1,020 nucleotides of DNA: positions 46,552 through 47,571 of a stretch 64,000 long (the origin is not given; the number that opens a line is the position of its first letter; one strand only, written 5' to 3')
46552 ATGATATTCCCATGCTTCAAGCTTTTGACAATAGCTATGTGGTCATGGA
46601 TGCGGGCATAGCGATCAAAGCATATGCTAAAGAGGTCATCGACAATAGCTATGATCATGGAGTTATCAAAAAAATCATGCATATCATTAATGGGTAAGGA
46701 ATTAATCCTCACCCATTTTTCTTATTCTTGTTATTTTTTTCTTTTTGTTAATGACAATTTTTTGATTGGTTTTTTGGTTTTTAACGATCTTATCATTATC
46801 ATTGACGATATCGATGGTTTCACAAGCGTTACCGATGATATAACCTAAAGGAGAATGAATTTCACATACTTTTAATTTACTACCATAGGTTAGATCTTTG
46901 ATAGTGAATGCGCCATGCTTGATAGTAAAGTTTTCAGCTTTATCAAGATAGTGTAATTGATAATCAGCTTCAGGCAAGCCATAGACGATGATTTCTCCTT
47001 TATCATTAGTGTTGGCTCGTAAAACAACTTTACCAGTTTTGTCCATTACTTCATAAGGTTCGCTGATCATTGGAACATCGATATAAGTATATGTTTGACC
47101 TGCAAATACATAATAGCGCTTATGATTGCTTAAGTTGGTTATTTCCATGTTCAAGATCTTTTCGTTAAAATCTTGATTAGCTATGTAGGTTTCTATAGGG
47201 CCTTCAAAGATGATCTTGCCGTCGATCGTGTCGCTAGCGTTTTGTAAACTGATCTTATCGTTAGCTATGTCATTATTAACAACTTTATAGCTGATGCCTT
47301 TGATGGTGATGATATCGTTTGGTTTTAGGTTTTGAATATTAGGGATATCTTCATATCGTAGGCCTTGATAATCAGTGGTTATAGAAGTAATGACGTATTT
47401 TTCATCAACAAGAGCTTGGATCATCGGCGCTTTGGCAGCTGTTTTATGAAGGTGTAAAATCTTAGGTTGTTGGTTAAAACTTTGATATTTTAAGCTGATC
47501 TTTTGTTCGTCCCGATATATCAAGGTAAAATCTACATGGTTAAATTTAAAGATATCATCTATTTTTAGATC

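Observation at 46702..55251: Tightly coupled three-gene surface operon with an unusual parts list: FeoA-like/TM/Ig protein, class B sortase, 2,296-aa thioester adhesin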

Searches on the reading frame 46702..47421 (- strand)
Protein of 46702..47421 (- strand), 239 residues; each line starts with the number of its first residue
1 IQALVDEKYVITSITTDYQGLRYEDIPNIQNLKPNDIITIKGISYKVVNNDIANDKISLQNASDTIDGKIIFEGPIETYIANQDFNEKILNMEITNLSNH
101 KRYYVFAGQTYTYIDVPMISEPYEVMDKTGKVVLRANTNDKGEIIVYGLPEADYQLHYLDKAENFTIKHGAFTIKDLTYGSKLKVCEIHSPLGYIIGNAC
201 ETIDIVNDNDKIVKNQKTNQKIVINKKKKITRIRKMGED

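Call 30: search_protein_representatives(protein=window:46702-47421:-)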
Query: 239 residues. Proteins with E-value up to 0.001 (for the whole library): 74; up to 1e-10: 22; up to 1e-30: 3. The best 74 are listed.
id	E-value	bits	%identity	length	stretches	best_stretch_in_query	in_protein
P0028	7.9e-80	284.0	54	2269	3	1-239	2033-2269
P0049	2.5e-56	207.2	30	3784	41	110-156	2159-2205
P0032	9.7e-31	123.5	37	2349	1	7-239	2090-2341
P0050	2.0e-21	93.0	35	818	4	135-217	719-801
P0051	2.5e-20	89.4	29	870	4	92-210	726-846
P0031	8.1e-18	81.2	32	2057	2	8-213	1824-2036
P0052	2.3e-16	76.4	29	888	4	137-212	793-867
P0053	9.4e-15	71.2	30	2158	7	165-212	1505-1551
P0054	2.0e-14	70.1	38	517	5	164-214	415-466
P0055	3.5e-14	69.3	35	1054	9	122-146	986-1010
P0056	1.8e-13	66.9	37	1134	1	131-238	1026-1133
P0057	1.9e-13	66.9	32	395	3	133-215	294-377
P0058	2.4e-13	66.5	30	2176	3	134-237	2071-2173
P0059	6.0e-13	65.3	31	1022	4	120-226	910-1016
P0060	3.5e-12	62.8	30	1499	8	163-236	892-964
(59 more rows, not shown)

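Call 46: find_encoding_contigs(protein=P0052, flank=8000, max_places=2)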
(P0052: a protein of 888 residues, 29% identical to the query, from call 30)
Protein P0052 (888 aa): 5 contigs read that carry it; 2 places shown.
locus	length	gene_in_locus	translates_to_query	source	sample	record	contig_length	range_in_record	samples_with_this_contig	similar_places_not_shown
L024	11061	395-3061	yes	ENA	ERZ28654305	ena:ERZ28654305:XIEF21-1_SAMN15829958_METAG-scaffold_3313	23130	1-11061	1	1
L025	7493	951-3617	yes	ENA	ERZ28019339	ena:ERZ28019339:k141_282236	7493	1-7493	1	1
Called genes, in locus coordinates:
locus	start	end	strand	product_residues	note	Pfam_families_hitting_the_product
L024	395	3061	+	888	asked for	PF08341:TED (weak), PF17802:SpaA, PF14693:Ribosomal_TL5_C (faint), PF17802:SpaA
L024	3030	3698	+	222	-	PF04203:Sortase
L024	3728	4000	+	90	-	PF01817:CM_2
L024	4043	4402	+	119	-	PF04221:RelB (weak)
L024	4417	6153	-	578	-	PF00664:ABC_membrane, PF02463:SMC_N, PF00005:ABC_tran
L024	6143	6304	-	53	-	-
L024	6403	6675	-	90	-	PF26595:A_ENA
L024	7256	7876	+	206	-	PF00149:Metallophos (weak), PF12850:Metallophos_2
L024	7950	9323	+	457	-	PF02127:Peptidase_M18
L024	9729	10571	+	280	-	PF00497:SBP_bac_3, PF12974:Phosphonate-bd (faint)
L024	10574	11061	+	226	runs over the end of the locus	PF00528:BPD_transp_1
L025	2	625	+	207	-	?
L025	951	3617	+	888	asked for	PF08341:TED (weak), PF17802:SpaA, PF14693:Ribosomal_TL5_C (faint), PF17802:SpaA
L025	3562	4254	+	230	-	PF04203:Sortase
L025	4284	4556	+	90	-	PF01817:CM_2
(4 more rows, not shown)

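Call 75: search_dna_similar(query=window:46702-47421:-, collection=plasmids, mode=protein, max_evalue=0.00001, max_rows=15)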
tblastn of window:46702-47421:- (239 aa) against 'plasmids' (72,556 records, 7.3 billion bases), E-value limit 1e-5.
No match.
